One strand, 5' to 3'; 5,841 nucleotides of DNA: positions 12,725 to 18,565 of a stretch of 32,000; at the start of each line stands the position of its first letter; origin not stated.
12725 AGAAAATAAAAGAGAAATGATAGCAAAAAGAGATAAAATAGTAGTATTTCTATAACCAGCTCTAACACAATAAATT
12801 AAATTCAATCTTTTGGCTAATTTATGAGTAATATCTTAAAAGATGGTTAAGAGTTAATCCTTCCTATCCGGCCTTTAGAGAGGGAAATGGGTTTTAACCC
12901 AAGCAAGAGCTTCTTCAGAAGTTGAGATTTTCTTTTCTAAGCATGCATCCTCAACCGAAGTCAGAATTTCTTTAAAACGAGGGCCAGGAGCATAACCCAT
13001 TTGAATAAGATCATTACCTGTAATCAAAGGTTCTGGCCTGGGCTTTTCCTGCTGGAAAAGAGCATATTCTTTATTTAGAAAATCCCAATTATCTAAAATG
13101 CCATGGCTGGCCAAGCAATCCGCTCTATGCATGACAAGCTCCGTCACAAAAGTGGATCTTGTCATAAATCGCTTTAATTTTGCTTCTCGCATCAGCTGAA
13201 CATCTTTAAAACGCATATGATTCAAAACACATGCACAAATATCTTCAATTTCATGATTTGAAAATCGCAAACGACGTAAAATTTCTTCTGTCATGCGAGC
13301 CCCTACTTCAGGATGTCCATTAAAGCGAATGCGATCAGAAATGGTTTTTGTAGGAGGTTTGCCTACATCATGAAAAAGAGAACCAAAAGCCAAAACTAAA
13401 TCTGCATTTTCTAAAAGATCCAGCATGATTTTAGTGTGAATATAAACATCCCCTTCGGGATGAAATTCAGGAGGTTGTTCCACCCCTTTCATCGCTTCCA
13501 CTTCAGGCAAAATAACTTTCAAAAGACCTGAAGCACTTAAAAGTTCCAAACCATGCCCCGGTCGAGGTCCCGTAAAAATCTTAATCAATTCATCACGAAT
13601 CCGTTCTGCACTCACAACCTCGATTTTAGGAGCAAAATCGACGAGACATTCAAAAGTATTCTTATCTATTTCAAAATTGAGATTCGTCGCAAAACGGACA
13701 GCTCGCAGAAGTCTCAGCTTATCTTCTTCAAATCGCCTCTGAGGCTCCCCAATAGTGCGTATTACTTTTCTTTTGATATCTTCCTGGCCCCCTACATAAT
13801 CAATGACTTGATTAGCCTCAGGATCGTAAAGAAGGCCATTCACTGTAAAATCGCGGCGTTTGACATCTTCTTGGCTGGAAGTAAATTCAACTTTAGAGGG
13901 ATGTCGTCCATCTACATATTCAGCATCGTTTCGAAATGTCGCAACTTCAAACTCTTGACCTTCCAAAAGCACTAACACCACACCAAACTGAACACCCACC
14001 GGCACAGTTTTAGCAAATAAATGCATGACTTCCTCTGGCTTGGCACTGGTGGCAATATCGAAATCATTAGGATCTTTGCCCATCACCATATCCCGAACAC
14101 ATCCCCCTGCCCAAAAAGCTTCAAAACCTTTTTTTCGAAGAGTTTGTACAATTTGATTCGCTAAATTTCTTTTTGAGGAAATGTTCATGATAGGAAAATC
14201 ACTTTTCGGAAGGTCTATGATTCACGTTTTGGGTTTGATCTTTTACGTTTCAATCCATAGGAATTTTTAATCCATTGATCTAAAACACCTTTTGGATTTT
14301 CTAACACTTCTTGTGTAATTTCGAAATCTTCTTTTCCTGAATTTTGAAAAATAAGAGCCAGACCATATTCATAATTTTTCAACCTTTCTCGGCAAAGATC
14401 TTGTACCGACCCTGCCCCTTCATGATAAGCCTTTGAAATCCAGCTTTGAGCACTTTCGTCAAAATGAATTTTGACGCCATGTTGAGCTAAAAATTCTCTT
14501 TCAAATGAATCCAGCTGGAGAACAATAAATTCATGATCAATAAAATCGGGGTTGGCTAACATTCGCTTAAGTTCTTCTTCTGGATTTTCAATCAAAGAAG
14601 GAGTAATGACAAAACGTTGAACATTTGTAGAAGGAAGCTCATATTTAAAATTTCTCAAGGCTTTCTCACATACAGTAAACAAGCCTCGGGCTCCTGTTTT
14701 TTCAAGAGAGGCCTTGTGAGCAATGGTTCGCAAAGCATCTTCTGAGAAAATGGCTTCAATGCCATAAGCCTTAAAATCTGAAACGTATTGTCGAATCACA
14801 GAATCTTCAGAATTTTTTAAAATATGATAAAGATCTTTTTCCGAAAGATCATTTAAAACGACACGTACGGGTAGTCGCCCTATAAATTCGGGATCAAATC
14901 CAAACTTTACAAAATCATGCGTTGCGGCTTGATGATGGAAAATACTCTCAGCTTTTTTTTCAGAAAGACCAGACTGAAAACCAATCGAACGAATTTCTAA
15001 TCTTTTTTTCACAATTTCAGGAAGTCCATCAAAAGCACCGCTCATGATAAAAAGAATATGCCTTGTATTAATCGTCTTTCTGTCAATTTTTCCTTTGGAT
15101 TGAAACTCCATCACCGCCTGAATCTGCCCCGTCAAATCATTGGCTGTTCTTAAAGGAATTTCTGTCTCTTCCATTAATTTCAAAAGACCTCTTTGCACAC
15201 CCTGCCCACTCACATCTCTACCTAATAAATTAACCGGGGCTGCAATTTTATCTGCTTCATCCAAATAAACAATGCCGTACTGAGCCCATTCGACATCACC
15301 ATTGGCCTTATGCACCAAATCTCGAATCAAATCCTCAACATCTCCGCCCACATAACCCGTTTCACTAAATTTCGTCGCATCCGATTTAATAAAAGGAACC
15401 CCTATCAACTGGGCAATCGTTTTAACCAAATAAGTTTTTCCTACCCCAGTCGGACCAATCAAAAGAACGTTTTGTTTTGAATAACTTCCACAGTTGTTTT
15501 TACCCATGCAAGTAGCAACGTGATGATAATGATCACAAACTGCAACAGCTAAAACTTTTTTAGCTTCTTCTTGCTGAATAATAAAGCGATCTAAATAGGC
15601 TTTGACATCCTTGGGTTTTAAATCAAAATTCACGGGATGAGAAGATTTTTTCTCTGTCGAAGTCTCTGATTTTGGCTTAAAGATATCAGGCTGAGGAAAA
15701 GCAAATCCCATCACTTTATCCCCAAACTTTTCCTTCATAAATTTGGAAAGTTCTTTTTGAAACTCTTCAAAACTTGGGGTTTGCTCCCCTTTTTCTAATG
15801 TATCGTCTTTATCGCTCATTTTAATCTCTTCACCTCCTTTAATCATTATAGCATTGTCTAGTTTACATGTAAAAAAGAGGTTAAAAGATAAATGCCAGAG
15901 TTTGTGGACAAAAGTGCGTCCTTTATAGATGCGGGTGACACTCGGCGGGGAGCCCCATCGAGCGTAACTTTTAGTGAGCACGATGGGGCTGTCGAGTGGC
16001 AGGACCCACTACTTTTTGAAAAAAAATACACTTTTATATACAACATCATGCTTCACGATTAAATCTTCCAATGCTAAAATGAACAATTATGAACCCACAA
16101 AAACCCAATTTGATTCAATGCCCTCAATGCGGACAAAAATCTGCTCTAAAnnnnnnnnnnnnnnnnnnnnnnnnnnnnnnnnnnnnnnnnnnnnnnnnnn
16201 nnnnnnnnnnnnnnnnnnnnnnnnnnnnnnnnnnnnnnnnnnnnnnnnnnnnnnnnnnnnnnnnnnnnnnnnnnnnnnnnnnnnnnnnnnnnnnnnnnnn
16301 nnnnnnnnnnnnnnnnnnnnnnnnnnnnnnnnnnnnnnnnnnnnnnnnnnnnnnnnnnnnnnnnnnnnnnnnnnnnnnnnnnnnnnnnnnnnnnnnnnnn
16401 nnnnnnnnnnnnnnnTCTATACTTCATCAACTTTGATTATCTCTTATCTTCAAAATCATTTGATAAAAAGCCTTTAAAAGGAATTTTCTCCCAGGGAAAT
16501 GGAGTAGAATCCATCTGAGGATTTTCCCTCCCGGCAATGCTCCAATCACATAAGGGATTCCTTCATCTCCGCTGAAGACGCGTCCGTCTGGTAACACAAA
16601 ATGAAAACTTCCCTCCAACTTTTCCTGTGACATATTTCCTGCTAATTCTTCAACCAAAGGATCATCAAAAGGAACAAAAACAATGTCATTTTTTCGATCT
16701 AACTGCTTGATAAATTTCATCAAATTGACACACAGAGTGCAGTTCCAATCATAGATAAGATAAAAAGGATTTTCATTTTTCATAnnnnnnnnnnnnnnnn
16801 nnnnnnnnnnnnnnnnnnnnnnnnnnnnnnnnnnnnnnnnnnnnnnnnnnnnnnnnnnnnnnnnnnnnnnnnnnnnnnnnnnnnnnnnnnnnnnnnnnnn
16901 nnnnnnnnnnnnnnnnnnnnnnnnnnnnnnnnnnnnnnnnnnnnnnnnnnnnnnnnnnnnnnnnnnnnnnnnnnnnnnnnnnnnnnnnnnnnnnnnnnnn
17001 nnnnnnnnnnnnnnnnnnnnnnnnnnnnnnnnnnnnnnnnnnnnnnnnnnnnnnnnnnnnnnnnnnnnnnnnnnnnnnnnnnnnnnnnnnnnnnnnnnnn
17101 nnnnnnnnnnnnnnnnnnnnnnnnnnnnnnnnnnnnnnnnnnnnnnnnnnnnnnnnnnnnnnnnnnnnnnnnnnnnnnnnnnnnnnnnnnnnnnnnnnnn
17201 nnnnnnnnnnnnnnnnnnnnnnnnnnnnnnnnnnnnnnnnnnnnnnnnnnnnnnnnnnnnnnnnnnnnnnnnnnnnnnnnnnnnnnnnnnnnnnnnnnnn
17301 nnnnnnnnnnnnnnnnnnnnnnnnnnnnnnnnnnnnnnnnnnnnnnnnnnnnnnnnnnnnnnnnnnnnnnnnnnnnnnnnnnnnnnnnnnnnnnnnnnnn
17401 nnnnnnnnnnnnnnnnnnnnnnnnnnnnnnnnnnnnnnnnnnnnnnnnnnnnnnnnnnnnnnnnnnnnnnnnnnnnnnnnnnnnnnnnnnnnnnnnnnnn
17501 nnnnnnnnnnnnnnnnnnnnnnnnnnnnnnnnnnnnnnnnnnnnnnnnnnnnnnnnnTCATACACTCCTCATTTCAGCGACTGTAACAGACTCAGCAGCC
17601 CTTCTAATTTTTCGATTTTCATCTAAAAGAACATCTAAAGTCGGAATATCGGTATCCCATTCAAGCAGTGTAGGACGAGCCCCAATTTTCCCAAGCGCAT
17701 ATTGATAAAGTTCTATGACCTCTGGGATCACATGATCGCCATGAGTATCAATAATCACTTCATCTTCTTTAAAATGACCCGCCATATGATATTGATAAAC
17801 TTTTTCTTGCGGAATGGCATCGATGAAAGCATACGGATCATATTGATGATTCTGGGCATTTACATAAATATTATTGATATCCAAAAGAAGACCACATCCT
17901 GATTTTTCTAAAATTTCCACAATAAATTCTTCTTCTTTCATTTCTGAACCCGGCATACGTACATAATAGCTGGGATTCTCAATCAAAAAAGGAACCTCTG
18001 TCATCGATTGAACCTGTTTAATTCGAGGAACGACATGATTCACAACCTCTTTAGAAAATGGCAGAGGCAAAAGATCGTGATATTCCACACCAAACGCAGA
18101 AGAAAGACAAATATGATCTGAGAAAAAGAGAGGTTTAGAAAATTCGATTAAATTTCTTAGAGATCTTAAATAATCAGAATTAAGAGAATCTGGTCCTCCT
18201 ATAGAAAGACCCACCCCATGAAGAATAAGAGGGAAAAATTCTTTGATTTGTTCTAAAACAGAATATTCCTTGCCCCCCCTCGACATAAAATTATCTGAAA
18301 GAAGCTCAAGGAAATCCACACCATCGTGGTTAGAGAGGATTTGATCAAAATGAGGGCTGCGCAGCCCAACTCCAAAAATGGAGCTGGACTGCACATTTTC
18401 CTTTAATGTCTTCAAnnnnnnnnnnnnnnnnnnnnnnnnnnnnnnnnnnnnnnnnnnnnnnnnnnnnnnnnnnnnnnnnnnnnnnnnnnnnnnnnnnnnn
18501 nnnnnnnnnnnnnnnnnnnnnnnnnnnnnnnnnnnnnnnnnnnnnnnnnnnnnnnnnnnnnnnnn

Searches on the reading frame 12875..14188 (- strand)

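Call 13: search_protein_families(library=pfam, proteins=[window:12875-14188:-])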
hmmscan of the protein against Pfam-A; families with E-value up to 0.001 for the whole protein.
window:12875-14188:- (437 aa): 4 families
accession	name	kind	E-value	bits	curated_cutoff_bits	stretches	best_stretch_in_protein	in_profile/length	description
PF01743.26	PolyA_pol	-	7.3e-38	130.2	23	1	25-144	2-126/126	Poly A polymerase head domain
PF12627.12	PolyA_pol_RNAbd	-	9.5e-19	67.4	22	1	171-232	1-62/64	Probable RNA and SrmB- binding site of polymerase A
PF13735.12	tRNA_NucTran2_2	-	3.1e-10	40.6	27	1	300-429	24-147/149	tRNA nucleotidyltransferase domain 2 putative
PF01966.28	HD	-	1.1e-08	35.7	22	1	253-334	14-93/116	HD domain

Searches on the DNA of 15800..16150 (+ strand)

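Call 8: search_rna_families(source=window, start=15800, end=16150, threshold=evalue, max_evalue=10, show_alignments=3)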
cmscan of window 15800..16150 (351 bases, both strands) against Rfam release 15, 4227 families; matches with E-value up to 10: 3.
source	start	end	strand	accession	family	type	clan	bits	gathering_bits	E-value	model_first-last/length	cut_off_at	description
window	15926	16015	+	RF03771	mir-341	Gene; miRNA;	-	18.7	90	0.22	1-96/96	no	mir-341 microRNA precursor family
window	16056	16140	-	RF01163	snoR64a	Gene; snRNA; snoRNA; CD-box;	-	16.7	45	2.4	1-77/77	no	Small nucleolar RNA snoR64a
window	15934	16003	+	RF04186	mir-278_2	Gene; miRNA;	-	14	70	5.2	1-79/79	no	mir-278_2 microRNA precursor family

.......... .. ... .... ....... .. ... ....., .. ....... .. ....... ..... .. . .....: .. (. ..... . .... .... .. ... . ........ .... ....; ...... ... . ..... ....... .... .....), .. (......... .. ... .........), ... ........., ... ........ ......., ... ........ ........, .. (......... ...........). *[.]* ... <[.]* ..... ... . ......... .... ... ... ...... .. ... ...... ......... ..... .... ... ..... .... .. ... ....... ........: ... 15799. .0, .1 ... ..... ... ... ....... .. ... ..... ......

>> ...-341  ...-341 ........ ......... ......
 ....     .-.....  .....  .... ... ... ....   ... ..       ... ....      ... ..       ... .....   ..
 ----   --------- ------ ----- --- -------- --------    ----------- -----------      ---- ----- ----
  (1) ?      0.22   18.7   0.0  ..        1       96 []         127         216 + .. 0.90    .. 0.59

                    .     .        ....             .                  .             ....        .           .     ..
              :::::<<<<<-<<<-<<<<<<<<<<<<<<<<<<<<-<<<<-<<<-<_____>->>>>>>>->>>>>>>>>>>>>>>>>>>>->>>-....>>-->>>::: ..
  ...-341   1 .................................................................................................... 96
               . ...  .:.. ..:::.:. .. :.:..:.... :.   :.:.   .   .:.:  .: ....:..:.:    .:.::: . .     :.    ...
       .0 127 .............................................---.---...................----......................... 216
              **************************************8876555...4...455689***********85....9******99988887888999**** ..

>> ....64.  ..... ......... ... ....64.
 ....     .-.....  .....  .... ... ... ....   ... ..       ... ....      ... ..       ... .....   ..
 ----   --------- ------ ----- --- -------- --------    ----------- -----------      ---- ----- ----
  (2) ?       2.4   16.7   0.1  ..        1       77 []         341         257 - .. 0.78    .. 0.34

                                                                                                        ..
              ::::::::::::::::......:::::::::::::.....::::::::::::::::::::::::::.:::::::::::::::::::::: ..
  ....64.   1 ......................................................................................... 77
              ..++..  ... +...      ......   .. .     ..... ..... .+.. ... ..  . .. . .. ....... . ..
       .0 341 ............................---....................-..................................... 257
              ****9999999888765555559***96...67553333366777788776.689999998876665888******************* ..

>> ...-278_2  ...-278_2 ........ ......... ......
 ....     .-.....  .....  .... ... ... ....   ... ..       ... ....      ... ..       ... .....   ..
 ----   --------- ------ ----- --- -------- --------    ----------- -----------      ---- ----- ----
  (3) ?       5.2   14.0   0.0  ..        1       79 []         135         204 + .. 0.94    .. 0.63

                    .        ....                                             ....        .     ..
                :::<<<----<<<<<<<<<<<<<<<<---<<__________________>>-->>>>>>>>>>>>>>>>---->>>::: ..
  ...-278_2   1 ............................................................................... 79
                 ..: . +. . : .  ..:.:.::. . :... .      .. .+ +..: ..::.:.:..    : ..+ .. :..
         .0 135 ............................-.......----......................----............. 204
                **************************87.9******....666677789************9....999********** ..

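Call 75: search_dna_similar(query=window:15908-16038:+, collection=phages, mode=distant, max_evalue=0.01)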
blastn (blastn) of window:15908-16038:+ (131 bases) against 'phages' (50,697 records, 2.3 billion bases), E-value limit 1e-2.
No match.

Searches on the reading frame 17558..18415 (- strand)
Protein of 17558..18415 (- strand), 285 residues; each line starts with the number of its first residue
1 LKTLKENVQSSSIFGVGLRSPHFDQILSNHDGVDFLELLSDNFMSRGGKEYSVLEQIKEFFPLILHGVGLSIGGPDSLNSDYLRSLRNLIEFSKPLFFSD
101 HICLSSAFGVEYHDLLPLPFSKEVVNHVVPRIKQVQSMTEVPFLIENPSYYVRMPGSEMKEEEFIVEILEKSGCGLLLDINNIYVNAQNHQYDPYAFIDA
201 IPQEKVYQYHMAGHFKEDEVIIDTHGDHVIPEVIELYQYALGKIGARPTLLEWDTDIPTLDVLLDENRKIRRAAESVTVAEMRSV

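Call 88: search_protein_families(library=pfam, proteins=[window:17558-18415:-])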
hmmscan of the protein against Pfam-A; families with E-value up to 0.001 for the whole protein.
window:17558-18415:- (285 aa): 1 family
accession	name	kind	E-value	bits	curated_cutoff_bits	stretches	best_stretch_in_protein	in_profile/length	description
PF05114.20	MbnB_TglH_ChrH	-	4.4e-99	331.4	25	1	14-274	2-262/263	RiPP precursor modification enzyme MbnB/TglH/ChrH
